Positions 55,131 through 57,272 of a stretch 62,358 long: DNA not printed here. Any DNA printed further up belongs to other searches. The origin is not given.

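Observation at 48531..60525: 12-kb secreted surface-protein island wedged between fusA and the rplT-rpmI-infC operon: candidate host/cell-wall interaction system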

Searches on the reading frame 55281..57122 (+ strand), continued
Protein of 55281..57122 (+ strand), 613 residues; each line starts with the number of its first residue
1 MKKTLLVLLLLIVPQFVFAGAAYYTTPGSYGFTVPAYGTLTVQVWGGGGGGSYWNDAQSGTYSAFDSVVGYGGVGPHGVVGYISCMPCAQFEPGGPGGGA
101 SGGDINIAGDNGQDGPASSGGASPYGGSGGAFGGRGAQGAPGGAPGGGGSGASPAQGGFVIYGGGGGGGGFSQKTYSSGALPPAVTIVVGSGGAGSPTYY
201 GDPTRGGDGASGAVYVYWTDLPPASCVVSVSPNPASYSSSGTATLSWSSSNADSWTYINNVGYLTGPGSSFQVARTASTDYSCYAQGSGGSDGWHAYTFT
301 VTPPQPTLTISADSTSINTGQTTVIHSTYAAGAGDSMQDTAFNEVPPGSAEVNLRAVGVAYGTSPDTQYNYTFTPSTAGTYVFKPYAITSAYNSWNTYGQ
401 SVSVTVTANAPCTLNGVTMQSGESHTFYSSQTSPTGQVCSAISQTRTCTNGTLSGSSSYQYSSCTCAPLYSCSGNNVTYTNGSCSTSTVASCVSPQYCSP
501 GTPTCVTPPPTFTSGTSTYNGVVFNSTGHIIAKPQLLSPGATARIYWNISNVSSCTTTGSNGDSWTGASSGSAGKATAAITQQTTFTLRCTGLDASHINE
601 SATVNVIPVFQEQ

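Call 93: find_encoding_contigs(protein=P0212, flank=10000, max_places=1)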
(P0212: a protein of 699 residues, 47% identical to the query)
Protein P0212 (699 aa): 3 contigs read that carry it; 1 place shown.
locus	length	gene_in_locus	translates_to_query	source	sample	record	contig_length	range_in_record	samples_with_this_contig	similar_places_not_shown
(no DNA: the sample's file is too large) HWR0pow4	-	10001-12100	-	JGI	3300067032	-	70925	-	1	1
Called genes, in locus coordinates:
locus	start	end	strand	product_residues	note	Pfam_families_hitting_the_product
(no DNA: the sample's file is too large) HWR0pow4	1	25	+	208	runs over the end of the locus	PF02163:Peptidase_M50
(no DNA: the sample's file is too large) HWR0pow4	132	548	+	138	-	PF00164:Ribosom_S12_S23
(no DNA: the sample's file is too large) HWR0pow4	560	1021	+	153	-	PF00177:Ribosomal_S7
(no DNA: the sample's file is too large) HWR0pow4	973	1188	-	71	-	-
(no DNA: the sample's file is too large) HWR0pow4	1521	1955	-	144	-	-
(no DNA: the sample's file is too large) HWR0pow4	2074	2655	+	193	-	-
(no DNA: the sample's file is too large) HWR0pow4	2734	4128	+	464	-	PF02353:CMAS, PF08242:Methyltransf_12 (weak), PF13649:Methyltransf_25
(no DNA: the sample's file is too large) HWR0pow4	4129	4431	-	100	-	PF04193:PQ-loop (weak)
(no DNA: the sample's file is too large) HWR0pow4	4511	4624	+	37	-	-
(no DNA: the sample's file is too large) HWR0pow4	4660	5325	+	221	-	PF03167:UDG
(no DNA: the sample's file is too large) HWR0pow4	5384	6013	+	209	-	-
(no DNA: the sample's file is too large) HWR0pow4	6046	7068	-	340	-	-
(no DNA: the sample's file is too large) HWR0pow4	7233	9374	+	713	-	PF00009:GTP_EFTU, PF03144:GTP_EFTU_D2, PF22042:EF-G_D2, PF14492:EFG_III, PF16658:RF3_C (weak), PF03764:EFG_IV, PF00679:EFG_C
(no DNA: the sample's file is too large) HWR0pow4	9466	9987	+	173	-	-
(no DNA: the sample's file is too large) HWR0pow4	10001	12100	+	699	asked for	PF21722:Gly_rich_2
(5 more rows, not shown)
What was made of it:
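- The minimal version of the locus is a 173-aa gene plus a G5 homolog (P0212 locus, call 93).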

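Call 106: search_protein_families(library=padloc, proteins=[window:55281-57122:+], max_evalue=0.01)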
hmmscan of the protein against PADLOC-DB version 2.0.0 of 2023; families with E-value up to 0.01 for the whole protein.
window:55281-57122:+ (613 aa): 0 families
